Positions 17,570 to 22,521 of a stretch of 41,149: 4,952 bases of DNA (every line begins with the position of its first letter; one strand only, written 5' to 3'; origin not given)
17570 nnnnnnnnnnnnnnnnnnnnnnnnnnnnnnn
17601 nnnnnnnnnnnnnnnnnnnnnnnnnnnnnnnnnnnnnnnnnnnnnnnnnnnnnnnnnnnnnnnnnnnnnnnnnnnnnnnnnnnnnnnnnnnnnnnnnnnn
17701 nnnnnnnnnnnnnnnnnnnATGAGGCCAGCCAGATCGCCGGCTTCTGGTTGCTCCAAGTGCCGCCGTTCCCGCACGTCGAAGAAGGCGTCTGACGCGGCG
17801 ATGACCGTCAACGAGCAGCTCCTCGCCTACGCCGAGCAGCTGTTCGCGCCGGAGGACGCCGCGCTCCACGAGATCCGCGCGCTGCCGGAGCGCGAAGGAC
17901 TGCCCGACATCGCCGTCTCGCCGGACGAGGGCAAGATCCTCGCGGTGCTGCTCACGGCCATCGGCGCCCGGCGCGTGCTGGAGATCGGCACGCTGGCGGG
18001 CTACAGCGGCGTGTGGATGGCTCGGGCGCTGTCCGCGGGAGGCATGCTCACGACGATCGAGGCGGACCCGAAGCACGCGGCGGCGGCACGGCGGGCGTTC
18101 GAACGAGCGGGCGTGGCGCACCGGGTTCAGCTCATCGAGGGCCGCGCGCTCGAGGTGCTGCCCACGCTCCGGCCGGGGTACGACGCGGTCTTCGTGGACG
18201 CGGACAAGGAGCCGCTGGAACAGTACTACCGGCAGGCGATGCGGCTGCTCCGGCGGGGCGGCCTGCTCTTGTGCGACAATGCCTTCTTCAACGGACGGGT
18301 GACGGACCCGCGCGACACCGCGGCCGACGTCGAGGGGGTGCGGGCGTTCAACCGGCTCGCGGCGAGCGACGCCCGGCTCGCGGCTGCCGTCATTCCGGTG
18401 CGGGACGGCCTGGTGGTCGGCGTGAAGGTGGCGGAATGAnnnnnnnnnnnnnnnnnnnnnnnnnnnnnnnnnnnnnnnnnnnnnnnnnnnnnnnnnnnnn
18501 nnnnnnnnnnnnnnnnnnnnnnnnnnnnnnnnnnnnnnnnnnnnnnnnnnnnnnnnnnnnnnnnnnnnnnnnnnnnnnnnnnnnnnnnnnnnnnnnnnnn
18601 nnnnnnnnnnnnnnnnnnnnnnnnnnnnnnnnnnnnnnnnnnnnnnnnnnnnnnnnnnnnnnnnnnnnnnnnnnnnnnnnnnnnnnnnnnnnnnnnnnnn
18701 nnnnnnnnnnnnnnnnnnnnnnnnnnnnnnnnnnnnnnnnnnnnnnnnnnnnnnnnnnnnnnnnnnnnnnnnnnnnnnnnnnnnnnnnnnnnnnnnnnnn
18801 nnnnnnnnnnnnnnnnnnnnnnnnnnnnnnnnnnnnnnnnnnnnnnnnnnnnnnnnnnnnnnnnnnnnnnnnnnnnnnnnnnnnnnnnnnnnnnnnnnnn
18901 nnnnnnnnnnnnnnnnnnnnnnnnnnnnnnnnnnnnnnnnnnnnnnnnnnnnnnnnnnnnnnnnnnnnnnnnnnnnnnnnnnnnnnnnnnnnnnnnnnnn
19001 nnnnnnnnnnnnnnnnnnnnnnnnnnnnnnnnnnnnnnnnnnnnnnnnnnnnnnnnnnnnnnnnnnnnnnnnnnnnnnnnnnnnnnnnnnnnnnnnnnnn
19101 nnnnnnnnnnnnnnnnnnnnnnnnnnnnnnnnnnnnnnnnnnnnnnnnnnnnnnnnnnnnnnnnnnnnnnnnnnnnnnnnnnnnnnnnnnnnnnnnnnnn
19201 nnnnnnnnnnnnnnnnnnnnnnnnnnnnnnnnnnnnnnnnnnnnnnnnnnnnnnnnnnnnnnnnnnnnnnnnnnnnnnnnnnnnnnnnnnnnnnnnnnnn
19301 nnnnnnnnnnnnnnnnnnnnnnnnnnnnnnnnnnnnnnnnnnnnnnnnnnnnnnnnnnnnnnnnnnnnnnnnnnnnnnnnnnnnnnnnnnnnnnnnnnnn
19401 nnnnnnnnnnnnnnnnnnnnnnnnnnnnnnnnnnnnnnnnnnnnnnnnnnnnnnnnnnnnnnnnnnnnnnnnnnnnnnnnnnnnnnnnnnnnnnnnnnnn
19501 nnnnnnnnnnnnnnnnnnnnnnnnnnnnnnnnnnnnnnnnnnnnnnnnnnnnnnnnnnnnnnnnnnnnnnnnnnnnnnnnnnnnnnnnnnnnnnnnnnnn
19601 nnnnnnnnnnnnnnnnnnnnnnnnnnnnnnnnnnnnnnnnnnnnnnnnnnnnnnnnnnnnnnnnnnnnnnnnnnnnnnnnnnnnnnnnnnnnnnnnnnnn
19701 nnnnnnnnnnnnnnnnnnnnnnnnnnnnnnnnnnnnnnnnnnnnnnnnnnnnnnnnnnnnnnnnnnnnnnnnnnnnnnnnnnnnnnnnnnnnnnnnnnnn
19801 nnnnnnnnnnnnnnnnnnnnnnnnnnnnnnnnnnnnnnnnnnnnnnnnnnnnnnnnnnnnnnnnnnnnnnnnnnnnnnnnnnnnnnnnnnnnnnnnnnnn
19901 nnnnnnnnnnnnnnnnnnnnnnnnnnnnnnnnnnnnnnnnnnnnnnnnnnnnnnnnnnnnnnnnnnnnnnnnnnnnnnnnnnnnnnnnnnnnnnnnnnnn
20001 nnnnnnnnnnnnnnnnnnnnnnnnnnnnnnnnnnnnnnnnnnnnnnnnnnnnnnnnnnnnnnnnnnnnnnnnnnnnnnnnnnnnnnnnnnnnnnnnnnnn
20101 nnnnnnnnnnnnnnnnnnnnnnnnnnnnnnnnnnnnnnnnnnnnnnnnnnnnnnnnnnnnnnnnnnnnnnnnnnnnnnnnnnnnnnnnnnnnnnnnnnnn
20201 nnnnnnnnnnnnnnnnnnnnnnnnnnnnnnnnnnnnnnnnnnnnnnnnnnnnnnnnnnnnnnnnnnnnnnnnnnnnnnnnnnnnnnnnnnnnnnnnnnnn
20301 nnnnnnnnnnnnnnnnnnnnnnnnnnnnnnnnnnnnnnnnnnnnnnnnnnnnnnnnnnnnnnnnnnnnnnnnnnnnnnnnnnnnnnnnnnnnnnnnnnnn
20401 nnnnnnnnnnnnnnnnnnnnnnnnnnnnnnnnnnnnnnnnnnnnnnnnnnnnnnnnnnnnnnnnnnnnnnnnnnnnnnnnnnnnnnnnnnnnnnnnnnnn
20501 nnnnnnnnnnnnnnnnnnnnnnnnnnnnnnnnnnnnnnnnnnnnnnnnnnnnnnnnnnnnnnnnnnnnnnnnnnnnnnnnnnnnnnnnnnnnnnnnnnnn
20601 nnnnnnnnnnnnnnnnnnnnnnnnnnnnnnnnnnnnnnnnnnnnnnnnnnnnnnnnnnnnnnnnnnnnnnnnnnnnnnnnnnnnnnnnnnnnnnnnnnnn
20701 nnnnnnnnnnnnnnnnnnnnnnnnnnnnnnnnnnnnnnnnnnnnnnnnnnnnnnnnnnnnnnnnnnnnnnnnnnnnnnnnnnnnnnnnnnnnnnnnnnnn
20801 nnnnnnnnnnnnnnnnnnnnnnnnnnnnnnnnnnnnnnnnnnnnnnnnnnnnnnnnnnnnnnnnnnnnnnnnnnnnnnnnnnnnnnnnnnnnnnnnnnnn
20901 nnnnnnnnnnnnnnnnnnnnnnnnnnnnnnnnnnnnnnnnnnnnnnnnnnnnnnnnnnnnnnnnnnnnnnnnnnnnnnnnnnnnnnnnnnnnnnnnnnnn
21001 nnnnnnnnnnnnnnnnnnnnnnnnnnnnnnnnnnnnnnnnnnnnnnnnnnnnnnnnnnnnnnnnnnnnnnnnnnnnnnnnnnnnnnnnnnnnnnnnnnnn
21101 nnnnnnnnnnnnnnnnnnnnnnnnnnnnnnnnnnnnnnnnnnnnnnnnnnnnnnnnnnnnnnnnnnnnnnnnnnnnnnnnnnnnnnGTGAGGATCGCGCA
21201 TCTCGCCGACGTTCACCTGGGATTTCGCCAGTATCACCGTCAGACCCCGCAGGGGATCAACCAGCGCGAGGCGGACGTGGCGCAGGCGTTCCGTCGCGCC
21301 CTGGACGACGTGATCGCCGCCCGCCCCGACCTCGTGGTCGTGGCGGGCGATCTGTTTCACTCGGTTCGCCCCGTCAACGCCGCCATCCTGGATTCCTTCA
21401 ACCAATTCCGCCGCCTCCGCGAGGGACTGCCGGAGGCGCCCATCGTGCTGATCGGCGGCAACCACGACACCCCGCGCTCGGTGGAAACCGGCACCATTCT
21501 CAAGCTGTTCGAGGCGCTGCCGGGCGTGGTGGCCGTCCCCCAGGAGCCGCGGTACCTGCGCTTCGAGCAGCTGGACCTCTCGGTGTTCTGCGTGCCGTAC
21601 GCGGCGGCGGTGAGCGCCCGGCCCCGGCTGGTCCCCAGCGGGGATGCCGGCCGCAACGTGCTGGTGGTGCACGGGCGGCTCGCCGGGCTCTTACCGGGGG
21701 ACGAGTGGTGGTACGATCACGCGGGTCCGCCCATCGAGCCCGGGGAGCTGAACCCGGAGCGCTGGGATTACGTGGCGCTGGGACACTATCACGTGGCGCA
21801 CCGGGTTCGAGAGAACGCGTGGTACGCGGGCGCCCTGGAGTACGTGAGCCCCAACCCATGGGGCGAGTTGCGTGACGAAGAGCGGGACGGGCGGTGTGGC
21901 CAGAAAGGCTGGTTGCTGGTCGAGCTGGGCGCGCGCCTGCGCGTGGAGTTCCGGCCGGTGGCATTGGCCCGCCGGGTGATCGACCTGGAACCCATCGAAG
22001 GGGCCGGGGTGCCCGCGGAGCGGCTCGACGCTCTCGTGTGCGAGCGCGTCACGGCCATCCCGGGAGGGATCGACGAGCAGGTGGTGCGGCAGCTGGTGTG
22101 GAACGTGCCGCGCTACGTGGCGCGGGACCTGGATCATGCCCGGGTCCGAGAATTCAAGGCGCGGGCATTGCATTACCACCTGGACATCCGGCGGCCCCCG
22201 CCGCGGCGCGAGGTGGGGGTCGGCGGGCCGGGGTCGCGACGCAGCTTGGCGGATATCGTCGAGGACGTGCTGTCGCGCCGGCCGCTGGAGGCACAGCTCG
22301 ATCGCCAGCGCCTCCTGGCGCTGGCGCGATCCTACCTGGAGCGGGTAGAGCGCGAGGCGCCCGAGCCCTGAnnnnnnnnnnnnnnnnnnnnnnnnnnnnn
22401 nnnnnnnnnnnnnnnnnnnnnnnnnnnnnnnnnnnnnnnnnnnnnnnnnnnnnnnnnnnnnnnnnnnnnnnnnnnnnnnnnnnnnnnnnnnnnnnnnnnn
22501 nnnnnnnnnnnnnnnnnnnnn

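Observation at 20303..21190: Unrecognisable signal-peptide-like protein embedded between herA and mre11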

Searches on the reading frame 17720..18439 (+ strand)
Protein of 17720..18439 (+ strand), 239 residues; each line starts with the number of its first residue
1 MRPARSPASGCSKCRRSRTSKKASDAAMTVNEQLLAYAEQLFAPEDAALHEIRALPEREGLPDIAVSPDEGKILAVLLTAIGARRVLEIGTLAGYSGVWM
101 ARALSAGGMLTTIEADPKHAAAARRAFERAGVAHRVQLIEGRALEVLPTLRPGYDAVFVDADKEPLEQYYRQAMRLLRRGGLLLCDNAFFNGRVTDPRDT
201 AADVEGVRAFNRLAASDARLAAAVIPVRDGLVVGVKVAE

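Call 14: search_protein_families(library=pfam, proteins=[window:17720-18439:+], max_evalue=0.01)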
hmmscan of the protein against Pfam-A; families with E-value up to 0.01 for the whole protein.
window:17720-18439:+ (239 aa): 8 families
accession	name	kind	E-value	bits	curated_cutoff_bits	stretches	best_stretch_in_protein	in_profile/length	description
PF01596.23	Methyltransf_3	-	6.4e-45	153.4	22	1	45-235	7-202/204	O-methyltransferase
PF13578.12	Methyltransf_24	-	1.6e-16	61.5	26.3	1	87-187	1-104/105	Methyltransferase domain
PF13649.12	Methyltransf_25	-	2.2e-07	31.9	27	1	86-181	1-97/97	Methyltransferase domain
PF01135.25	PCMT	-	1.3e-05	25.5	20.3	1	83-183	74-169/210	Protein-L-isoaspartate(D-aspartate) O-methyltransferase (PCMT)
PF08241.18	Methyltransf_11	-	0.00036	21.5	21.2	1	87-185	1-95/95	Methyltransferase domain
PF08704.16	GCD14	-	0.0039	17.3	26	1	67-161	26-121/247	tRNA methyltransferase complex GCD14 subunit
PF13847.12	Methyltransf_31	-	0.0068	16.5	27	1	84-186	5-110/145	Methyltransferase domain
PF08242.18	Methyltransf_12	-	0.01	17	30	0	87-183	1-98/98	Methyltransferase domain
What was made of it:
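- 17720..18439 (+): Context: O-methyltransferase immediately upstream of herA. In this window there is no room for a nurA-like gene. Pfam Methyltransf_3 matches at 6e-45 (call 14).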

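Call 15: search_protein_families(library=ncbifam, proteins=[window:17720-18439:+], max_evalue=0.1)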
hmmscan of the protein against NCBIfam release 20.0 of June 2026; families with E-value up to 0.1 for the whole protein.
window:17720-18439:+ (239 aa): 13 families
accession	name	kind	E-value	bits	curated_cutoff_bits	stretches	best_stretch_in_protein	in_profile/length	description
NF001556.0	PRK00377.1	equivalog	1.3e-10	41.4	238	1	84-187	42-145/198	cobalt-precorrin-6Y C(15)-methyltransferase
TIGR04188.1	methyltr_grsp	subfamily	2.2e-08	33.8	380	1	83-142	108-166/363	ATP-grasp peptide maturase system methyltransferase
TIGR04364.1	methyltran_FxLD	equivalog_domain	1.8e-07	30.6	320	1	84-161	84-158/394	methyltransferase, FxLD system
NF001453.0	PRK00312.1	equivalog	2.5e-06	27.2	188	1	65-184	63-174/217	protein-L-isoaspartate(D-aspartate) O-methyltransferase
NF010550.0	PRK13943.1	equivalog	6.4e-06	25.5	359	1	84-163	82-159/322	protein-L-isoaspartate O-methyltransferase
TIGR02469.1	CbiT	equivalog_domain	9.5e-06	25.9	78.3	1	80-185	18-120/124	precorrin-6Y C5,15-methyltransferase (decarboxylating) subunit CbiT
NF043040.1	corrin_prot_MT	hypoth_equivalog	1.4e-05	24.6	180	1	83-184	42-146/216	corrinoid protein-associated methyltransferase CpaM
NF011486.0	PRK14896.1-1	equivalog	1.9e-05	23.9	450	1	81-147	48-112/284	16S ribosomal RNA methyltransferase A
NF010549.0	PRK13942.1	equivalog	4.9e-05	22.9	282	1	68-164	63-157/215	protein-L-isoaspartate O-methyltransferase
TIGR00080.1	pimt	equivalog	0.00014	21.7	159.05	1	79-164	74-157/216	protein-L-isoaspartate O-methyltransferase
NF003380.0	PRK04457.1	equivalog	0.002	17.2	304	1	74-183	61-176/265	polyamine aminopropyltransferase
NF047649.1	MTase_UXPK_star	exception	0.011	14.7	460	1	85-188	80-184/283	methyltransferase/UXPK-star double selenoprotein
TIGR04290.1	meth_Rta_06860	hypoth_equivalog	0.085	12.3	300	0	79-140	46-103/226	TIGR04290 family methyltransferase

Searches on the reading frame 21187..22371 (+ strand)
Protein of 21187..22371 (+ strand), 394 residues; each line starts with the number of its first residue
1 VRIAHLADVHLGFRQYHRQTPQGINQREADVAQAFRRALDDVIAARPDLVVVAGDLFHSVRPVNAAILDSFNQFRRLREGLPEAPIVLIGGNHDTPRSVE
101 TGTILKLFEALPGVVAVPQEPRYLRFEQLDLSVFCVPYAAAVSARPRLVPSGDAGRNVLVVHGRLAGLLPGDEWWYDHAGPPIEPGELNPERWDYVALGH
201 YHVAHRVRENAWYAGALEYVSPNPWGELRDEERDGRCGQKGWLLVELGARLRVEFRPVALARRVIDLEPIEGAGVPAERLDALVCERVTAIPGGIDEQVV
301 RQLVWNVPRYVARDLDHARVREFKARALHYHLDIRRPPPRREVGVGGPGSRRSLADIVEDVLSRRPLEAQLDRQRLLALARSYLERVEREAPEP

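Call 9: search_protein_families(library=pfam, proteins=[window:21187-22371:+], max_evalue=0.1)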
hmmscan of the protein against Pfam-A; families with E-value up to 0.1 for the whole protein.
window:21187-22371:+ (394 aa): 2 families
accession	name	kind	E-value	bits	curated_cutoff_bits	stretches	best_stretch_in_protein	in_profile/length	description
PF00149.33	Metallophos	-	4.1e-14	53.9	21.5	1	1-203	1-190/191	Calcineurin-like phosphoesterase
PF12850.12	Metallophos_2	-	2.9e-07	31.1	27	1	1-209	1-124/154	Calcineurin-like phosphoesterase superfamily domain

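Call 15: search_protein_families(library=ncbifam, proteins=[window:21187-22371:+], max_evalue=0.1)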
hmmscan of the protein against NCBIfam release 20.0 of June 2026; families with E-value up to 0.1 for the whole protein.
window:21187-22371:+ (394 aa): 11 families
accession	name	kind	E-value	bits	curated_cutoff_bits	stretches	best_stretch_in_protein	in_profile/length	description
NF041031.1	Mre11_Sulfo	equivalog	2.7e-22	79.5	500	1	3-248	2-233/374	DNA double-strand break repair protein Mre11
TIGR00619.1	sbcd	subfamily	1.6e-18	67.5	77.65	1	1-102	1-94/252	exonuclease subunit SbcD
NF041029.1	Mre11_Pyroc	equivalog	1.9e-18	66.5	600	1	1-111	1-101/438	DNA double-strand break repair protein Mre11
NF041030.1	Mre11_Halo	equivalog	2.5e-18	66.4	550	1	2-171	3-159/361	DNA double-strand break repair protein Mre11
TIGR04123.1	P_estr_lig_assc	hypoth_equivalog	3.9e-10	39.5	150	1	6-97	26-112/207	ligase-associated DNA damage response endonuclease PdeM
NF008206.2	PRK10966.1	equivalog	2.2e-07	30.3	450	1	1-100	1-92/380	exonuclease subunit SbcD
NF041754.1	sbcd_Bac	equivalog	1.9e-06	27.4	750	1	1-101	1-93/390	exonuclease subunit SbcD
NF041753.2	sbcd_Staph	equivalog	3.9e-06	26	480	1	1-102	1-94/375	exonuclease subunit SbcD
TIGR00024.1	SbcD_rel_arch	hypoth_equivalog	4.7e-06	26.5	115.2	1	4-96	18-101/224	putative phosphoesterase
NF053862.1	DS9_1_antiphage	equivalog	6e-05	22.1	420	1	2-100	195-294/486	anti-phage phosphoesterase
NF008460.0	PRK11340.1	equivalog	0.0054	16.2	188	1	37-101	71-130/271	phosphodiesterase YaeI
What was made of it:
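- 21187..22371 (+): Context: Mre11. Its GTG start overlaps the X stop (GTGA). Pfam Metallophos and NCBIfam Mre11 models match (calls 9, 15).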

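Call 59: find_related_loci(query=A4, collection=metagenome_contigs, flank=4000)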
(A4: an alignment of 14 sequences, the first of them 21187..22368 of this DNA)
Query A4 (394 aa) in metagenome_contigs; peptide patterns used: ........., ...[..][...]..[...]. (x = any residue, [..] = any of these).
600 stretches matched a pattern (row limit reached: there are more); 462 encode a relative of the query (tblastn E <= 1e-3); the best 80 are kept; 80 distinct loci.
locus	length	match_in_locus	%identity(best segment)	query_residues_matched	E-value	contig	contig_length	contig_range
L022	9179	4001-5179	94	1-393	0e+0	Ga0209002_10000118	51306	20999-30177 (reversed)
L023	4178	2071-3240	65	1-389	1e-171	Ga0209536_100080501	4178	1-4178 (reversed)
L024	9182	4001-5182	66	1-393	2e-164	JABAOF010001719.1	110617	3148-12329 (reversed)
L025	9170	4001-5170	61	1-388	1e-161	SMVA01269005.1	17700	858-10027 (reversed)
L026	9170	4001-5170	65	1-389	1e-159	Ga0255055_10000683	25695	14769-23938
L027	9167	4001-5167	63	1-389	2e-154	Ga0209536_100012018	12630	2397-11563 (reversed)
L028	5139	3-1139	62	14-393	2e-152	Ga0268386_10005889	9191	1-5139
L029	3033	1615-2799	59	1-393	5e-159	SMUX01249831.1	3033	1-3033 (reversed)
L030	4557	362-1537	61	1-390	4e-152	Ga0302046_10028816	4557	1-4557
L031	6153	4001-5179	59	1-393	4e-143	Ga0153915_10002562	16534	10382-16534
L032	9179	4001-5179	59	1-393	7e-143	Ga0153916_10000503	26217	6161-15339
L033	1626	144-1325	56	1-390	3e-149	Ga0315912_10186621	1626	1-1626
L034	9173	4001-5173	59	1-394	6e-137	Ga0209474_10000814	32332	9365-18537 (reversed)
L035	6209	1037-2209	58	1-391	3e-136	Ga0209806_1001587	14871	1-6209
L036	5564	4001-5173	58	1-394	4e-136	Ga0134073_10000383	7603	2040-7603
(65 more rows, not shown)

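Call 73: search_protein_families(library=padloc, proteins=[window:21187-22371:+], max_evalue=0.001)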
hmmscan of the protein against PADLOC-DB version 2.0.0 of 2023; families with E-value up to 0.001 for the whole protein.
window:21187-22371:+ (394 aa): 1 family
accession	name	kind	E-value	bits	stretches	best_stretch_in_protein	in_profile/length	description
PDLC05051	PDC-S60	-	0.00022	17.4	1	1-109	1-103/1027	-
